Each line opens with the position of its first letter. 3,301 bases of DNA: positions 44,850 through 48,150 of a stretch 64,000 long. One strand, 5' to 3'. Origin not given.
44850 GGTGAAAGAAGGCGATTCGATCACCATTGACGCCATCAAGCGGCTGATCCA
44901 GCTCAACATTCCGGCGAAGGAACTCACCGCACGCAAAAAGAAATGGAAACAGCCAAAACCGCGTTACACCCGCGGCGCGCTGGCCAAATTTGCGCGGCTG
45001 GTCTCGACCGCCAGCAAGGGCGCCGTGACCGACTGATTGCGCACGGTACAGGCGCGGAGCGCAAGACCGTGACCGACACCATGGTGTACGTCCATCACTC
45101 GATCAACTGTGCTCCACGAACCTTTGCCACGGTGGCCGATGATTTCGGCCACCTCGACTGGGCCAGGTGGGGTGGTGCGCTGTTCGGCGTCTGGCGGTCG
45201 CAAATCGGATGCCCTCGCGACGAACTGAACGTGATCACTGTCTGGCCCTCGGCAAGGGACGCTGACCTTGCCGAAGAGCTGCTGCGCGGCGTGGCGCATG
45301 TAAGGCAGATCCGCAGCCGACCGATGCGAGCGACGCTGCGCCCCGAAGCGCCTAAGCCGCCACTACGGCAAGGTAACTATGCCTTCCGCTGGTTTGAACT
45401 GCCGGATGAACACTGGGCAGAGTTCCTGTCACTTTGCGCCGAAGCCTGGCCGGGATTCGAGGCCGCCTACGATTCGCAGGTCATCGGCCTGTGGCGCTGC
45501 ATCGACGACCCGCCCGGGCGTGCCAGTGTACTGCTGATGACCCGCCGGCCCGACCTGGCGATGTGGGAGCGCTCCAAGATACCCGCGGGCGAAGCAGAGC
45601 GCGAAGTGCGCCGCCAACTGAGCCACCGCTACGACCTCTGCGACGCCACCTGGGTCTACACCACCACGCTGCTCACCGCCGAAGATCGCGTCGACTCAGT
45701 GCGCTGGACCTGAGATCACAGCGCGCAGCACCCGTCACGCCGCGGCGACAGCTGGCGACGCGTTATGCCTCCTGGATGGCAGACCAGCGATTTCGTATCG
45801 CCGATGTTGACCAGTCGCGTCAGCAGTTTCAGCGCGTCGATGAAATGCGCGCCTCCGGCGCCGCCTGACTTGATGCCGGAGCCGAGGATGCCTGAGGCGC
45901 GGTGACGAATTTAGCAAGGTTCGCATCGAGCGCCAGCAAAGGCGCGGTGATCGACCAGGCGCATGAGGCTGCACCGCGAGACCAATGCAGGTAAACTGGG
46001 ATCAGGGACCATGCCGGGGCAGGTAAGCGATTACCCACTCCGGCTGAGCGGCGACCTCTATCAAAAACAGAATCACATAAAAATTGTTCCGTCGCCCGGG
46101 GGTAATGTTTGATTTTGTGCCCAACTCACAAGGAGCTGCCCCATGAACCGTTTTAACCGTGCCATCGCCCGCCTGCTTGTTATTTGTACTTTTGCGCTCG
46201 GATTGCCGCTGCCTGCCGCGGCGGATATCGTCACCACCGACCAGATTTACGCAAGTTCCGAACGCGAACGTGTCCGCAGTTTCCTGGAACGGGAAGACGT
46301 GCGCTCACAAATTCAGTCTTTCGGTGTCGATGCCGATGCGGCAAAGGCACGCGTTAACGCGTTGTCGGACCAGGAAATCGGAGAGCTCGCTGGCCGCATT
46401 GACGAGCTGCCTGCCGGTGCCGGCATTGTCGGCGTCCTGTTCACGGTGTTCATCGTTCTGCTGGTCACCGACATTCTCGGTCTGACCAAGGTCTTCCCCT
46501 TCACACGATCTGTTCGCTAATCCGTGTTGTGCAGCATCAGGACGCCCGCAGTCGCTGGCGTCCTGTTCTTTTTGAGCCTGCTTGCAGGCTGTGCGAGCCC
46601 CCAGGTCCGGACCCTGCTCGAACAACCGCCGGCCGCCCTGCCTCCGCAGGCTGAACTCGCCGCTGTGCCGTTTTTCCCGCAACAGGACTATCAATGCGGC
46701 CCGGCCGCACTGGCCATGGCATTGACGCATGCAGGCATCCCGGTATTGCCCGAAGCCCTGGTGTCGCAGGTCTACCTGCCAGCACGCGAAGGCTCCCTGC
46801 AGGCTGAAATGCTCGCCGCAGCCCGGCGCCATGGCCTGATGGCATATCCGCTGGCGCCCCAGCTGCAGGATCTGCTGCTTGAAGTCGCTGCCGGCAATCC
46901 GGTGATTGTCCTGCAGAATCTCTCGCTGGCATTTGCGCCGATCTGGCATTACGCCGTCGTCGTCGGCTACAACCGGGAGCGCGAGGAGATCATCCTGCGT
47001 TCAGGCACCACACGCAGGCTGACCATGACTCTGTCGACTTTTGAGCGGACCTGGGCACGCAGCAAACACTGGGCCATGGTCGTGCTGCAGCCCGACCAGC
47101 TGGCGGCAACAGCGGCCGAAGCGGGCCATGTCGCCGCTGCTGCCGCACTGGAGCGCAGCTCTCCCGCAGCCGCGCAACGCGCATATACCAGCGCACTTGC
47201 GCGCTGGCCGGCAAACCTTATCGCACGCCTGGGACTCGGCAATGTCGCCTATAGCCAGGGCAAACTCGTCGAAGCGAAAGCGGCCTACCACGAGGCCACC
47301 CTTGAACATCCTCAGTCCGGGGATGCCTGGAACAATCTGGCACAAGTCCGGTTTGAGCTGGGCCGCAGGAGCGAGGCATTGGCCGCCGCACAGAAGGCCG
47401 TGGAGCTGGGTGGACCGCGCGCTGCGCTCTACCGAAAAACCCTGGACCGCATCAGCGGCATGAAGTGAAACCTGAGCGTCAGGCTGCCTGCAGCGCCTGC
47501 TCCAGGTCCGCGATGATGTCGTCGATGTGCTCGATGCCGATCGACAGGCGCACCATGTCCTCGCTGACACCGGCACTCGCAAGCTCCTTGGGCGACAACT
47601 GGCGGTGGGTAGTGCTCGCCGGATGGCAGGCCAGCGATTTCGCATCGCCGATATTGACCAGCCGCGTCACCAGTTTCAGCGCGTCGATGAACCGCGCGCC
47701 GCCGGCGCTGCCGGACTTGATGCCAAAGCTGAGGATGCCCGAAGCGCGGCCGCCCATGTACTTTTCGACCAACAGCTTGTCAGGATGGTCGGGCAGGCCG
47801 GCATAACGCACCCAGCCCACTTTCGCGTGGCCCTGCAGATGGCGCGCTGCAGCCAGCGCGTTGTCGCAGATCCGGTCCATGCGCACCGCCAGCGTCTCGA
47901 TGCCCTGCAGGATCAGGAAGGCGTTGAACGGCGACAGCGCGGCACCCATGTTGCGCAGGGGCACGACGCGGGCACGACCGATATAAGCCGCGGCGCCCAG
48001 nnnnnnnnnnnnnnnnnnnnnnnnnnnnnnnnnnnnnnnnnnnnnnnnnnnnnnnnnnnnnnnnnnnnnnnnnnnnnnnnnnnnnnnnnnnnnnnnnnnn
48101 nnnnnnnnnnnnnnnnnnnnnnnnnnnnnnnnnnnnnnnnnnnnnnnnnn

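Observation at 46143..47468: Exported C39-like cysteine-peptidase lipoprotein paired with a single-pass membrane protein that carries an internal double-glycine-leader-like motif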

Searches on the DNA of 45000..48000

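Call 84: search_rna_families(source=window, start=45000, end=48000, threshold=evalue, max_evalue=1)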
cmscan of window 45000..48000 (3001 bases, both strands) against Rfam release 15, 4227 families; matches with E-value up to 1: 2.
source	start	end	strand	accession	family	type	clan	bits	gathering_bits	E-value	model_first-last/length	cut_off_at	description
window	47105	47144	-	RF03847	mir-1538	Gene; miRNA;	-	26.5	78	0.026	1-58/58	no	mir-1538 microRNA precursor family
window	47105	47144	+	RF03847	mir-1538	Gene; miRNA;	-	21.4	78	0.58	1-58/58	no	mir-1538 microRNA precursor family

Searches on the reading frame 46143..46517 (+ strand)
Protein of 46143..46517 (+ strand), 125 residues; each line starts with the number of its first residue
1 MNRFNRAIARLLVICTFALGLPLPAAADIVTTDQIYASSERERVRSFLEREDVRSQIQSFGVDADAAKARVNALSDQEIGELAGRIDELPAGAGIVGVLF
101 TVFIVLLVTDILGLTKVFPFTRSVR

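Call 3: search_protein_families(library=pfam, proteins=[window:46143-46517:+], max_evalue=1)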
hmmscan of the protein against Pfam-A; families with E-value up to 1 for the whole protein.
window:46143-46517:+ (125 aa): 3 families
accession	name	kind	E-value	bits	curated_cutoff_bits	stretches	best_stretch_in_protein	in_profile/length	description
PF20332.3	DUF6627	-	4.1e-30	104.9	27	1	9-125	4-125/125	Family of unknown function (DUF6627)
PF07037.17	YfeC-like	-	0.089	13.5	22.9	1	25-63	82-120/122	Transcription regulator YfeC-like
PF14828.11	Amnionless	-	0.39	9.9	30.4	1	30-114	292-365/442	Amnionless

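Call 4: search_protein_families(library=ncbifam, proteins=[window:46143-46517:+], max_evalue=1)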
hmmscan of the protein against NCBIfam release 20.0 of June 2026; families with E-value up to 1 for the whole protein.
window:46143-46517:+ (125 aa): 1 family
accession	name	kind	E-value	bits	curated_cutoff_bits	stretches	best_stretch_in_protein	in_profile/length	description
NF033919.1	PA2779_fam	subfamily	1.2e-36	125.6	40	1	9-122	3-123/123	PA2779 family protein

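Call 10: find_homologous_proteins(query=window:46143-46517:+, max_evalue=0.001)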
Query window:46143-46517:+ (125 aa): 3710 proteins with E <= 0.001 among 3805 candidates; the best 120 are listed.
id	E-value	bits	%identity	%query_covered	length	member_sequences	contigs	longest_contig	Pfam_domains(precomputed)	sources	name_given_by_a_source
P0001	1.7e-71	255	100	100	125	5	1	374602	PF20332.4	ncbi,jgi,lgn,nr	ncbi:MAG: PA2779 family protein [Burkholderiales bacterium]|nr:PA2779 family protein [Burkholderiale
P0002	7.9e-69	246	94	100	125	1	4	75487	PF20332.4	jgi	jgi:hypothetical protein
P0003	2.2e-68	245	94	100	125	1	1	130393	PF20332.4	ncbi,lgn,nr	ncbi:MAG: PA2779 family protein [Burkholderiales bacterium]|nr:PA2779 family protein [Burkholderiale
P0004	6.2e-68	244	93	100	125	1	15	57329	PF20332.4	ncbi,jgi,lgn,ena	jgi:hypothetical protein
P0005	1.1e-67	243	94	100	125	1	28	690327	PF20332.4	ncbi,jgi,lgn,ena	jgi:hypothetical protein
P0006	1.6e-67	242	94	100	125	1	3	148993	PF20332.4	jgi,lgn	jgi:hypothetical protein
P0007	2.8e-67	241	92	100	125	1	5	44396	PF20332.4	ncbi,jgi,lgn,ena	-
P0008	4.0e-67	241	93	100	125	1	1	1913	PF20332.4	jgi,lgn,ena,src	-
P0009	5.8e-67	240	93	100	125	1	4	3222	PF20332.4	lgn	-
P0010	2.9e-66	238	90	100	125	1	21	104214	PF20332.4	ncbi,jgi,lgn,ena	-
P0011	1.2e-65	236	90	100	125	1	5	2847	PF20332.4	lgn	-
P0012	6.6e-60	218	82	100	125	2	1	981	PF20332.4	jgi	jgi:hypothetical protein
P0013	1.3e-58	214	81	100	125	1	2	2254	PF20332.4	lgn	-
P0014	1.5e-58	213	80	100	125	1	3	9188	PF20332.4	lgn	-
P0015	6.3e-58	211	79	100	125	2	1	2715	PF20332.4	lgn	-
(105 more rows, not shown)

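Call 17: search_protein_representatives(protein=window:46143-46517:+)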
Query: 125 residues. Proteins with E-value up to 0.001 (for the whole library): 2189; up to 1e-10: 1062; up to 1e-30: 7. The best 150 are listed.
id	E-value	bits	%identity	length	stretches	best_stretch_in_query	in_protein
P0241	4.7e-37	142.5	54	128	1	3-123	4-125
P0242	5.9e-35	135.7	58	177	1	1-125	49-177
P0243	5.0e-32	126.3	49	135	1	4-125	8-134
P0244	9.8e-32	125.4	55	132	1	5-125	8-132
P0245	1.9e-31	124.5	49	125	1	1-122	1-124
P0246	2.7e-31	123.9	52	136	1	4-125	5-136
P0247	4.3e-31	123.3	50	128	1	3-125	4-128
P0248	1.3e-30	121.7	58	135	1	7-125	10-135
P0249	1.6e-30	121.4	53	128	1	5-125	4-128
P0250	2.8e-30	120.7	53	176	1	3-125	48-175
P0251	5.1e-30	119.8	53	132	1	5-125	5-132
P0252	1.1e-29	118.8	66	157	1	39-125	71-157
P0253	2.8e-29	117.5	54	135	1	4-125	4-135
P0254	6.6e-29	116.3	57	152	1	4-125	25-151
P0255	7.5e-29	116.1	53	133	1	4-125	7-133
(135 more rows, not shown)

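Call 44: find_related_loci(query=A5, collection=metagenome_contigs, flank=4000)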
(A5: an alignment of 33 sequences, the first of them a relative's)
Query A5 (128 aa) in metagenome_contigs; peptide patterns used: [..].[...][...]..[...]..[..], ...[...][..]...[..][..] (x = any residue, [..] = any of these).
600 stretches matched a pattern (row limit reached: there are more); 538 encode a relative of the query (tblastn E <= 1e-3); the best 80 are kept; 80 distinct loci.
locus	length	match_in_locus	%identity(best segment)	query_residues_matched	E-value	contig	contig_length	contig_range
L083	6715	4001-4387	52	1-125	5e-36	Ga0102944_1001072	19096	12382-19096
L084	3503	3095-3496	49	1-128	4e-34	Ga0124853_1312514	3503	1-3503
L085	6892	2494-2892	45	1-128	6e-34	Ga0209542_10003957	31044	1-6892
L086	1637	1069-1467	45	1-128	4e-34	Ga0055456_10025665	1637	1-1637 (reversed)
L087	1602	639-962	55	22-125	8e-34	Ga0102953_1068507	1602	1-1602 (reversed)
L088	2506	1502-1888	45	1-125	3e-33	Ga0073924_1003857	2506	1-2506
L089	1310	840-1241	47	1-128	2e-33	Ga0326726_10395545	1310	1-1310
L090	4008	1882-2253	48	3-125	1e-32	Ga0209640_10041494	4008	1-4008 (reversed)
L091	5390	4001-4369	48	4-126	3e-32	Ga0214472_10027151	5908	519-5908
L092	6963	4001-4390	42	1-125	3e-32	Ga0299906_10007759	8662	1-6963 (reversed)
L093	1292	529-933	45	2-128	7e-32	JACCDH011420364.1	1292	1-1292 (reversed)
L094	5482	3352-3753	42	1-125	2e-31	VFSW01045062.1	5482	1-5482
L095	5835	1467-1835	45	6-128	4e-31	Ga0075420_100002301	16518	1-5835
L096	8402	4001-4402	44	1-128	3e-31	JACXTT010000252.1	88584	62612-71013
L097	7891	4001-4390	45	1-125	3e-31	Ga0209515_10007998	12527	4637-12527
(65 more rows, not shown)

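Call 57: search_solved_structures(query=A5, max_evalue=10)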
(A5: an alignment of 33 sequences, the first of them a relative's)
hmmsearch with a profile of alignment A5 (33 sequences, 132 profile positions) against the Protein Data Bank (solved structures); distinct sequences matched with E-value up to 10: 19.
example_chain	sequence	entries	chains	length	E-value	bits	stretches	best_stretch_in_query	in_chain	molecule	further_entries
3m4w_E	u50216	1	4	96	0.024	17.9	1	33-81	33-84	Sigma-E factor negative regulatory protein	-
9l5s_V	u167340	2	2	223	0.33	14.2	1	58-98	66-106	Putative pre-mRNA splicing protein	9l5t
1rp3_B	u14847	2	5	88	0.5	13.6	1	30-82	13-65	anti sigma factor FlgM | anti-sigma factor FlgM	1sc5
9fcu_A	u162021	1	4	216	0.62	13.3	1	71-108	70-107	SAM-dependent methyltransferase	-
8x6f_E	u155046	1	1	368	0.65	13.2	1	46-91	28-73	RNA polymerase sigma factor SigA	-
9fd3_A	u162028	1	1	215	0.67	13.2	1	71-107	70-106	SAM-dependent methyltransferase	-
9fcy_A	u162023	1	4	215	0.72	13.1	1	71-107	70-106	SAM-dependent methyltransferase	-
9fcd_A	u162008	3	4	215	0.72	13.1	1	71-107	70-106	SAM-dependent methyltransferase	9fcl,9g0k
9fcx_A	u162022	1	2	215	0.76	13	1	71-107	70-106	SAM-dependent methyltransferase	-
3dfg_A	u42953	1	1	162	0.78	13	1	55-83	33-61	Regulatory protein recX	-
9fcq_A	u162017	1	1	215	0.82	12.9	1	71-106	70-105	SAM-dependent methyltransferase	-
9fcs_A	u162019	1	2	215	0.84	12.9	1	71-106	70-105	SAM-dependent methyltransferase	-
3hri_A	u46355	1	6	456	1.2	12.4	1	53-93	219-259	Histidyl-tRNA synthetase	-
7pkq_q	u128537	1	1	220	1.3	12.3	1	3-95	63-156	uS17m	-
5njt_M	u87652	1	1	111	1.6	12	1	55-100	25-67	30S ribosomal protein S13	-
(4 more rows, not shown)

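Call 58: search_protein_families(library=padloc, proteins=[window:46143-46517:+], max_evalue=0.1)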
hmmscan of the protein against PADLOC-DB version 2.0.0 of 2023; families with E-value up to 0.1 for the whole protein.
window:46143-46517:+ (125 aa): 1 family
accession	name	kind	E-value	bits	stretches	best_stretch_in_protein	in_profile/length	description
PDLC04159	HEC-07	-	0.037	10.7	1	27-78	258-310/531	-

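Call 65: predict_structure(alignment_id=A4)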
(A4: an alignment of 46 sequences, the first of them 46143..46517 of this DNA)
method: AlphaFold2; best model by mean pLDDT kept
length: 125 residues; sequences in the alignment: 46
mean_pLDDT: 46.2   pTM: 0.25
mean pLDDT of the five models: 46.2, 45.4, 44.5, 43.1, 38.8
residues with pLDDT >= 90: 0; 70-90: 0; 50-70: 48; < 50: 77
segments of 3 or more residues with pLDDT < 50: 1-8, 17-41, 59-62, 77-80, 83-97, 113-125
pLDDT, mean of each block of 10 residues (from residue 1): 45 48 32 36 52 50 52 50 47 48 55 45 34
secondary structure, 60 per line:
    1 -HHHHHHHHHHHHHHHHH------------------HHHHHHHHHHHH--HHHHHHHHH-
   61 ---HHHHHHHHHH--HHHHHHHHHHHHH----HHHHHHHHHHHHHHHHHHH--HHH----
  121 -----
elements in order: H2-18 H37-48 H51-59 H64-73 H76-88 H93-111
